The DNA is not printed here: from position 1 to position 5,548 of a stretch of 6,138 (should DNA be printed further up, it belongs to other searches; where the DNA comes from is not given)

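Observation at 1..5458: The ORF track hides an uninterrupted >=1,799-codon minus-strand reading frame covering about 88% of the window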

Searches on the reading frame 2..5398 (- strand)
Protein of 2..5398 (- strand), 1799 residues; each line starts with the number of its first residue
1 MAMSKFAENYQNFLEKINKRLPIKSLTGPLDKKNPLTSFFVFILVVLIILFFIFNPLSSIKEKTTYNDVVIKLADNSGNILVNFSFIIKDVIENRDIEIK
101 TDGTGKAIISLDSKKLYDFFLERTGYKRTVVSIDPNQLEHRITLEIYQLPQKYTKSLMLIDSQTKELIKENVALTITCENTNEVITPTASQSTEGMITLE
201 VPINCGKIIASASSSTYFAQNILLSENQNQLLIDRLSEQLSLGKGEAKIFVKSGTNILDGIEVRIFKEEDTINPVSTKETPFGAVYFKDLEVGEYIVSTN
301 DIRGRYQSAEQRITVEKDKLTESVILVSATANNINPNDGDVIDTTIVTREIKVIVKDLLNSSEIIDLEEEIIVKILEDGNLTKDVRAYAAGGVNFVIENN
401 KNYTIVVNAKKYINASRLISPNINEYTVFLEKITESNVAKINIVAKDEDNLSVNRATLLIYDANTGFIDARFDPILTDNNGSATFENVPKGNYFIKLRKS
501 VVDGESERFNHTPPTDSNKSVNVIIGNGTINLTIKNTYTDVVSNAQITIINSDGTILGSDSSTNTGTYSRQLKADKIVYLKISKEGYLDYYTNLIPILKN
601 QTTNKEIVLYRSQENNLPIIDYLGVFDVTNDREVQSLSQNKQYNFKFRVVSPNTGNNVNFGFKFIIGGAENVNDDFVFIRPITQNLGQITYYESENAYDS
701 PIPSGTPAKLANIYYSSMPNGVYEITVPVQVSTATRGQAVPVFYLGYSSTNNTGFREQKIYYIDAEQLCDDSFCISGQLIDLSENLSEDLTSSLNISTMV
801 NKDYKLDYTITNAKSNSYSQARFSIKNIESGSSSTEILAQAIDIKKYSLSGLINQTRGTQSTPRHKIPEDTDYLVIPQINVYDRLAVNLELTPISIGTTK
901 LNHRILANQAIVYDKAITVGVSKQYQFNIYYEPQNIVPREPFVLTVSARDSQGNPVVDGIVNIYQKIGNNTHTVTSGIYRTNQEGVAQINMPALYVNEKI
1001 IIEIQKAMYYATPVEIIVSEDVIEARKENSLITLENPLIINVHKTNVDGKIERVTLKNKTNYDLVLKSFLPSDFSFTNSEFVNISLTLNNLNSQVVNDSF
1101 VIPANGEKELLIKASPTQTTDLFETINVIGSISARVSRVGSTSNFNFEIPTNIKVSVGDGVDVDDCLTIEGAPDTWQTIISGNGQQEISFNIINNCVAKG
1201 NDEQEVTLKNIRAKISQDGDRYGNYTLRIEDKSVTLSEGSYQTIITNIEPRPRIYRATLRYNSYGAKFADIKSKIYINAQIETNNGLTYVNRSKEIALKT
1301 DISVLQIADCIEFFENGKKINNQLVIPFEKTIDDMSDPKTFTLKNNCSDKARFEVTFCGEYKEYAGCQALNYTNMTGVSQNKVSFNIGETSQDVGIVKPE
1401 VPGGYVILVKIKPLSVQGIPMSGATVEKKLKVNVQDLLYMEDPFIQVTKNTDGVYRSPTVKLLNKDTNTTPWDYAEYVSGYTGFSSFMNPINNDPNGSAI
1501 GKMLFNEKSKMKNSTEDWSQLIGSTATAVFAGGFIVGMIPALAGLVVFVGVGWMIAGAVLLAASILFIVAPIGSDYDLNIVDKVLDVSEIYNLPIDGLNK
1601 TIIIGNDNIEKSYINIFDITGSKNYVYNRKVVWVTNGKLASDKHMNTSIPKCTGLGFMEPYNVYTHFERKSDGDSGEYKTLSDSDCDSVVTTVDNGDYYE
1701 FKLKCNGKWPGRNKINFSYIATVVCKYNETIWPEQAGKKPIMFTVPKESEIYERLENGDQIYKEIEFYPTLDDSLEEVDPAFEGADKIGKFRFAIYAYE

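Call 4: search_protein_families(library=pfam, proteins=[window:2-5398:-], max_evalue=1)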
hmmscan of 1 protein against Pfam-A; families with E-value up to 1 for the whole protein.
window:2-5398:- (1799 aa): 9 families
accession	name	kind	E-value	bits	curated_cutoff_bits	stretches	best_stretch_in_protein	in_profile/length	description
PF13620.12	CarboxypepD_reg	-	5.9e-11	43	32.3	2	529-609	1-81/82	Carboxypeptidase regulatory-like domain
PF17802.7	SpaA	-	4.3e-06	27.2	23.1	2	254-321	12-82/91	Prealbumin-like fold domain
PF07495.19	Y_Y_Y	-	0.0033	17.7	26.6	1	477-505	25-52/65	Y_Y_Y domain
PF09134.16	Invasin_D3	-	0.0035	18.3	33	0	529-574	23-69/98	Invasin, domain 3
PF17789.7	MG4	-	0.013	16.1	24.7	1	938-1002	12-71/95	Macroglobulin domain MG4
PF16967.11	TcfC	-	0.017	15.1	29.4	1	711-730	34-53/68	E-set like domain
PF02369.22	Big_1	-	0.021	15.3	34.9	1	942-990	19-65/93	Bacterial Ig-like domain (group 1)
PF19407.5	DUF5979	-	0.12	13.5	25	0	476-539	42-104/104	Domain of unknown function (DUF5979)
PF17210.9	SdrD_B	-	0.12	13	29.7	0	258-311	24-76/112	SdrD B-like domain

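Call 5: search_protein_families(library=ncbifam, proteins=[window:2-5398:-], max_evalue=1)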
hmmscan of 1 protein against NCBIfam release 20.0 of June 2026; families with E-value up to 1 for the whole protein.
window:2-5398:- (1799 aa): 0 families

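Call 7: find_homologous_proteins(query=window:2-5398:-)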
Query window:2-5398:- (1799 aa): 6 proteins with E <= 0.001 among 8000 candidates.
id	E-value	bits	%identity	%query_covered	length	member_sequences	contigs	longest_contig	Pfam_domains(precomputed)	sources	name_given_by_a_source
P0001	0.0e+0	3660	92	100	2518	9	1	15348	PF17802.8,PF13620.13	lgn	-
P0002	0.0e+0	2713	69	100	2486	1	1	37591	PF17802.8,PF13620.13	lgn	-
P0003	0.0e+0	2697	69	100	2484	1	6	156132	PF17802.8,PF13620.13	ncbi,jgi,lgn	jgi:hypothetical protein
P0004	0.0e+0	1483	43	99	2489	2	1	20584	PF02369.23,PF17802.8,PF13620.13,PF17210.10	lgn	-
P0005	0.0e+0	1458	43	99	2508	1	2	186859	PF02369.23,PF17802.8,PF13620.13,PF17210.10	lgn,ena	-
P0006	1.3e-294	999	34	97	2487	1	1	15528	PF17802.8,PF13620.13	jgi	jgi:hypothetical protein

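Call 9: find_encoding_contigs(protein=P0001, flank=10000, max_places=3)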
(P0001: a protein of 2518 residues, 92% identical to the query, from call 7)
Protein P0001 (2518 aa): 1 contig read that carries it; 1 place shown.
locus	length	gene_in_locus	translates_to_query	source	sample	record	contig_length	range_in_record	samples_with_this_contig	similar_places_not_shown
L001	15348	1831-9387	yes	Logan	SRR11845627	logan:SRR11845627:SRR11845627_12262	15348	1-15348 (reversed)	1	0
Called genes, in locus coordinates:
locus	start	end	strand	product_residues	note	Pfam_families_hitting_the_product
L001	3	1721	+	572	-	?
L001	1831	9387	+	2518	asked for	PF13620:CarboxypepD_reg (faint), PF17802:SpaA (faint)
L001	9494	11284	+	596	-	-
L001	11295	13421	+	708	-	-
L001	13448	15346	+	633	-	?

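Call 10: find_encoding_contigs(protein=P0003, flank=10000, max_places=3)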
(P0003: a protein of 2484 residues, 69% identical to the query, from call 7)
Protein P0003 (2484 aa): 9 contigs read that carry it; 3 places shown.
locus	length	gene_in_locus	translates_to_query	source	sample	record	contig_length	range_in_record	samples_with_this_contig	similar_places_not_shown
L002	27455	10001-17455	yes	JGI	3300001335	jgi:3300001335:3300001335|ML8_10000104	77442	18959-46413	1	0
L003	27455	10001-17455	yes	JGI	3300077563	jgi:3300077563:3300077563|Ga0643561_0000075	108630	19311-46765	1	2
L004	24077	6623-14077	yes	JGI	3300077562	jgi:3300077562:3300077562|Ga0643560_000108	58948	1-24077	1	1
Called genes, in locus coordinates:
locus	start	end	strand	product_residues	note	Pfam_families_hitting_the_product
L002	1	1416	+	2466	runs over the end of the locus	PF13620:CarboxypepD_reg (faint)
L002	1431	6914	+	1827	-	PF11974:bMG3 (faint), PF13620:CarboxypepD_reg (faint), PF17789:MG4 (faint), PF17802:SpaA (faint)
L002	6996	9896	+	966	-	-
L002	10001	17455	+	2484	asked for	PF13620:CarboxypepD_reg (faint), PF17802:SpaA (faint)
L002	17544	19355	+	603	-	-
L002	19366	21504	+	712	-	-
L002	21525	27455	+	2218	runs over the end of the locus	PF13620:CarboxypepD_reg (weak)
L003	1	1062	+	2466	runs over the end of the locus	PF13620:CarboxypepD_reg (faint)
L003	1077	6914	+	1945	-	PF11974:bMG3 (faint), PF13620:CarboxypepD_reg (faint), PF17789:MG4 (faint), PF17802:SpaA (faint)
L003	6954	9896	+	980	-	-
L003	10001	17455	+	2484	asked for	PF13620:CarboxypepD_reg (faint), PF17802:SpaA (faint)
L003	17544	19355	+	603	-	-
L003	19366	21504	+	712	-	-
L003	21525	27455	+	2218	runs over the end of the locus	PF13620:CarboxypepD_reg (weak)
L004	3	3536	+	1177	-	?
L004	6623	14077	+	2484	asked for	PF13620:CarboxypepD_reg (faint), PF17802:SpaA (faint)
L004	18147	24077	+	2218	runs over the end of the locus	PF13620:CarboxypepD_reg (weak)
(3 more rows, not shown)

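Call 12: list_cluster_members(proteins=[P0003, P0005, P0001])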
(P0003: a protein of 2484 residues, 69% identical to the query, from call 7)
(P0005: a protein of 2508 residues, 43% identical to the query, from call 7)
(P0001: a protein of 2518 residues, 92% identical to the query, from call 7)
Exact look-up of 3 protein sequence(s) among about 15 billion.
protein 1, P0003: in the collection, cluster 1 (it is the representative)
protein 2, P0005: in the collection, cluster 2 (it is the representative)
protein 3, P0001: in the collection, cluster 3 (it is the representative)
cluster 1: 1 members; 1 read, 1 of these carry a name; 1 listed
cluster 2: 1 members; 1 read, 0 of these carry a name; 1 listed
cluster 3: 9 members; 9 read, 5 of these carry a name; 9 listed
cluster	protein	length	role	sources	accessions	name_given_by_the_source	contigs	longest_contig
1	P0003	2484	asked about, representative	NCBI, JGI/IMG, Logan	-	hypothetical protein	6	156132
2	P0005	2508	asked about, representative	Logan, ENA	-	-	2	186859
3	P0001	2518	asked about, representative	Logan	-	-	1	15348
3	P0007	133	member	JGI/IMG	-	hypothetical protein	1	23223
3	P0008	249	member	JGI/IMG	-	hypothetical protein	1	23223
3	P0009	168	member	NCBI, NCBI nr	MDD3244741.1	MAG: hypothetical protein PHU47_01175, partial [Candidatus ainarchaeum sp.] | hypothetical protein [Candidatus ainarchaeum sp.]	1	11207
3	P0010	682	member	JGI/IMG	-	hypothetical protein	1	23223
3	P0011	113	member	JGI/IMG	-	hypothetical protein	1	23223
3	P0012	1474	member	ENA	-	-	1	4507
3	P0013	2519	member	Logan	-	-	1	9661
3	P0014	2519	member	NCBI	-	-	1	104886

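Call 17: search_protein_families(library=pfam, proteins=[L002:1431-6914:+, L002:6954-9896:+, L002:17544-19355:+, L002:19366-21504:+, L002:21525-27455:+, P0001], max_evalue=0.1)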
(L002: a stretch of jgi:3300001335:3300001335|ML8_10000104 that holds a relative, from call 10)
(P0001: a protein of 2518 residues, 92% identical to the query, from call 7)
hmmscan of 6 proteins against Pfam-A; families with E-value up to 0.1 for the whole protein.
L002:1431-6914:+ (1827 aa): 6 families
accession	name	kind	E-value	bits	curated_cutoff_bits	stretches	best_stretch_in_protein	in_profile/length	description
PF13620.12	CarboxypepD_reg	-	7.4e-12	45.9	32.3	1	340-408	2-71/82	Carboxypeptidase regulatory-like domain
PF17802.7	SpaA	-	4.3e-08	33.6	23.1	1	249-325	3-79/91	Prealbumin-like fold domain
PF11974.14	bMG3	-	6.7e-08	32.9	34.9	1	529-575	23-72/103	Bacterial alpha-2-macroglobulin MG3 domain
PF02369.22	Big_1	-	0.00046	20.7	34.9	0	426-500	14-92/93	Bacterial Ig-like domain (group 1)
PF17789.7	MG4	-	0.03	15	24.7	0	75-112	27-68/95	Macroglobulin domain MG4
PF10717.14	ODV-E18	-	0.052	13.9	28.1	0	26-62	15-51/87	Occlusion-derived virus envelope protein ODV-E18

L002:6954-9896:+ (980 aa): 0 families

L002:17544-19355:+ (603 aa): 0 families

L002:19366-21504:+ (712 aa): 0 families

L002:21525-27455:+ (1977 aa): 7 families
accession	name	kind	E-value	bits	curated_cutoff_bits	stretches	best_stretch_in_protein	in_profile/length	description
PF13620.12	CarboxypepD_reg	-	4.7e-17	62.5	32.3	2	196-269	1-73/82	Carboxypeptidase regulatory-like domain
PF17789.7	MG4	-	0.0003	21.4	24.7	0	196-257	17-79/95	Macroglobulin domain MG4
PF02369.22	Big_1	-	0.00036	21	34.9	1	185-265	9-92/93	Bacterial Ig-like domain (group 1)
PF13715.12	CarbopepD_reg_2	-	0.0012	19.3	32.2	0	201-283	5-83/88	CarboxypepD_reg-like domain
PF08308.17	PEGA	-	0.0023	18.3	20.8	0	248-271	38-61/71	PEGA domain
PF19703.4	DUF6201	-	0.028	14.8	27.4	0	1429-1484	28-82/125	Family of unknown function (DUF6201)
PF01901.21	O_anti_polymase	-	0.036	13.8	24.2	1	120-217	29-129/335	Putative O-antigen polymerase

P0001 (2518 aa): 7 families
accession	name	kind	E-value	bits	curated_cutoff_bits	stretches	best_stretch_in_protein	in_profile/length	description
PF13620.12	CarboxypepD_reg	-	7.3e-10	39.5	32.3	1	529-609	1-81/82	Carboxypeptidase regulatory-like domain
PF17802.7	SpaA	-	1.5e-05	25.5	23.1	2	254-321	12-82/91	Prealbumin-like fold domain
PF17789.7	MG4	-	0.004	17.8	24.7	1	938-1007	12-76/95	Macroglobulin domain MG4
PF09134.16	Invasin_D3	-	0.0043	18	33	0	529-574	23-69/98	Invasin, domain 3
PF02369.22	Big_1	-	0.013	16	34.9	1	942-990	19-65/93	Bacterial Ig-like domain (group 1)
PF16967.11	TcfC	-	0.034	14.1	29.4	0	711-730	34-53/68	E-set like domain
PF19407.5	DUF5979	-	0.09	13.9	25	0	476-539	42-104/104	Domain of unknown function (DUF5979)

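Call 18: search_solved_structures(query=A1, max_evalue=1)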
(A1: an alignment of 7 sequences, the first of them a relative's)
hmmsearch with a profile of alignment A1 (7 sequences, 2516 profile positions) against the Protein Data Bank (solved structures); distinct sequences matched with E-value up to 1: 0.

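Call 20: find_encoding_contigs(protein=P0005, flank=10000, max_places=2)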
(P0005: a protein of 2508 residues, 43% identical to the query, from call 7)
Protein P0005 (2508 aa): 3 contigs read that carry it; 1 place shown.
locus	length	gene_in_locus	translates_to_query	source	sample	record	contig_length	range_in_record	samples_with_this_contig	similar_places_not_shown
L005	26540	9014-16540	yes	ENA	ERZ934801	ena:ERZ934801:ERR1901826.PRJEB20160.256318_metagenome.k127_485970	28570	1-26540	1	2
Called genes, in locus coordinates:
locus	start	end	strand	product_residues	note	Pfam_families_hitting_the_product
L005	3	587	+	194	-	?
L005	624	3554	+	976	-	-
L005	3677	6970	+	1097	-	-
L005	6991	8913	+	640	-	-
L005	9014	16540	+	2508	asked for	PF02369:Big_1 (faint), PF13620:CarboxypepD_reg (faint), PF17210:SdrD_B (faint), PF17802:SpaA (faint)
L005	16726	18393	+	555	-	-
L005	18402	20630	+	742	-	-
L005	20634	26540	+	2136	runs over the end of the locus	PF13620:CarboxypepD_reg, PF22904:NOMO1-like_2nd (faint)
